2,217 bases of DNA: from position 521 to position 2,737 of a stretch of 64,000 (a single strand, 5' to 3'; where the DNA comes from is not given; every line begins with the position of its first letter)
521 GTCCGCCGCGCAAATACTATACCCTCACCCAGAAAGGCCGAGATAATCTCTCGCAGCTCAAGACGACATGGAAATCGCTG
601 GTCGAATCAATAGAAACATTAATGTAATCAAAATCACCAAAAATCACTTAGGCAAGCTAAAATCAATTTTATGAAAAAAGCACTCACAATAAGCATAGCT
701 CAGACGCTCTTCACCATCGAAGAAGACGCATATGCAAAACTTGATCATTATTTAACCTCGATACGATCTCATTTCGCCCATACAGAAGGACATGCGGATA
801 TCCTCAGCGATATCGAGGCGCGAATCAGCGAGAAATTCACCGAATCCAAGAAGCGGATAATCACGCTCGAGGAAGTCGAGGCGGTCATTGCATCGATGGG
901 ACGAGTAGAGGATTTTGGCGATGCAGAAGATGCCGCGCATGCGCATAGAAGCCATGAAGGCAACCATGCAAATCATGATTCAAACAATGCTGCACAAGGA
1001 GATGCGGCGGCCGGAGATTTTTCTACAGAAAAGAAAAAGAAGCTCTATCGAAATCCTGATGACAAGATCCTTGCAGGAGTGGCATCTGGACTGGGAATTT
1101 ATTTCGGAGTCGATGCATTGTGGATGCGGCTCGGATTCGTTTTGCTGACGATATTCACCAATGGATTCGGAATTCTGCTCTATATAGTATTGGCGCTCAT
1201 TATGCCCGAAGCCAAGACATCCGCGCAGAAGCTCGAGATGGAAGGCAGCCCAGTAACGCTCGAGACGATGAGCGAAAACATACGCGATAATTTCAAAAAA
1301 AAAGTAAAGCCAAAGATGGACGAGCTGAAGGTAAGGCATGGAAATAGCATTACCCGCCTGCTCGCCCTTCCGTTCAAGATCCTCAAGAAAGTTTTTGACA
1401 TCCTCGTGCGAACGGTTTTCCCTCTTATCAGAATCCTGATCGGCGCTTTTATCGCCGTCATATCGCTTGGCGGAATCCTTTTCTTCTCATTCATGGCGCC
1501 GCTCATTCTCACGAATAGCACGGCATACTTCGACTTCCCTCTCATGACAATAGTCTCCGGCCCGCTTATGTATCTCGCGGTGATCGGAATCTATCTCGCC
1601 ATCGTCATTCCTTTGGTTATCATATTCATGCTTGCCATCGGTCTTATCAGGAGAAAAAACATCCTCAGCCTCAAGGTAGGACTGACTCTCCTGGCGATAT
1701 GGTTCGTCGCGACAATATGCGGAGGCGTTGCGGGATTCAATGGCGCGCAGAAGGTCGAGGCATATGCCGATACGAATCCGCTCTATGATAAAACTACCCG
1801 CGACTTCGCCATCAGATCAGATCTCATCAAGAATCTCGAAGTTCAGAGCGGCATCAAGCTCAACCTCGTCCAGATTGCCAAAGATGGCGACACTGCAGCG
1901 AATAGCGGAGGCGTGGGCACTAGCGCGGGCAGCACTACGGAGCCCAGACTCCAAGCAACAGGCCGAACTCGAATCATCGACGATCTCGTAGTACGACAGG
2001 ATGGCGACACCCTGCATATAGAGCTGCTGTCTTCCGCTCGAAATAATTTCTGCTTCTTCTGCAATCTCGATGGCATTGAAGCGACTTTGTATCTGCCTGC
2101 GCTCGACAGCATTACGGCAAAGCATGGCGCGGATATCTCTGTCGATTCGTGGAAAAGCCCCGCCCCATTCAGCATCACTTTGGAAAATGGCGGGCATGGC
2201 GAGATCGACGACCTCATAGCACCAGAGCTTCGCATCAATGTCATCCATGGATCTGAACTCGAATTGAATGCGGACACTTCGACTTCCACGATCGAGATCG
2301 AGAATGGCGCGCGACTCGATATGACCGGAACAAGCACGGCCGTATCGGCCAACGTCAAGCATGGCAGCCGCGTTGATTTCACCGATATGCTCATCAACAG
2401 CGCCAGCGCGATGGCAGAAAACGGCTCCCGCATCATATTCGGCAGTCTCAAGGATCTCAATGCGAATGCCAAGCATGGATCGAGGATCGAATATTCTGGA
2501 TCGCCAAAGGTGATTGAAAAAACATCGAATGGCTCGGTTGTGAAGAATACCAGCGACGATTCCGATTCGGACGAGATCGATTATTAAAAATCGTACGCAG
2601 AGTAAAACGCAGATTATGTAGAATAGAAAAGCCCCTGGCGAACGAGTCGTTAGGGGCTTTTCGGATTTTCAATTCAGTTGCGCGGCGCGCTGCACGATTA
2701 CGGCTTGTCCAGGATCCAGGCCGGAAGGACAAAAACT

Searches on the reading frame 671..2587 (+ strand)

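Call 63: search_protein_families(library=pfam, proteins=[window:671-2587:+], max_evalue=0.00001)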
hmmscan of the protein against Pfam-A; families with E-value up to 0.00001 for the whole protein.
window:671-2587:+ (638 aa): 3 families
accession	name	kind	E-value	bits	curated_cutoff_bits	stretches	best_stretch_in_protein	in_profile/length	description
PF04024.17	PspC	-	1.2e-22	79.9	25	1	123-181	1-58/58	PspC domain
PF10988.14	DUF2807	-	2e-15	57.5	24.2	1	423-612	19-181/181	Putative auto-transporter adhesin, head GIN domain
PF22571.1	LiaI-LiaF-TM_PspC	-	4.5e-09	36.6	27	1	238-359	12-139/142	PspC transmembrane region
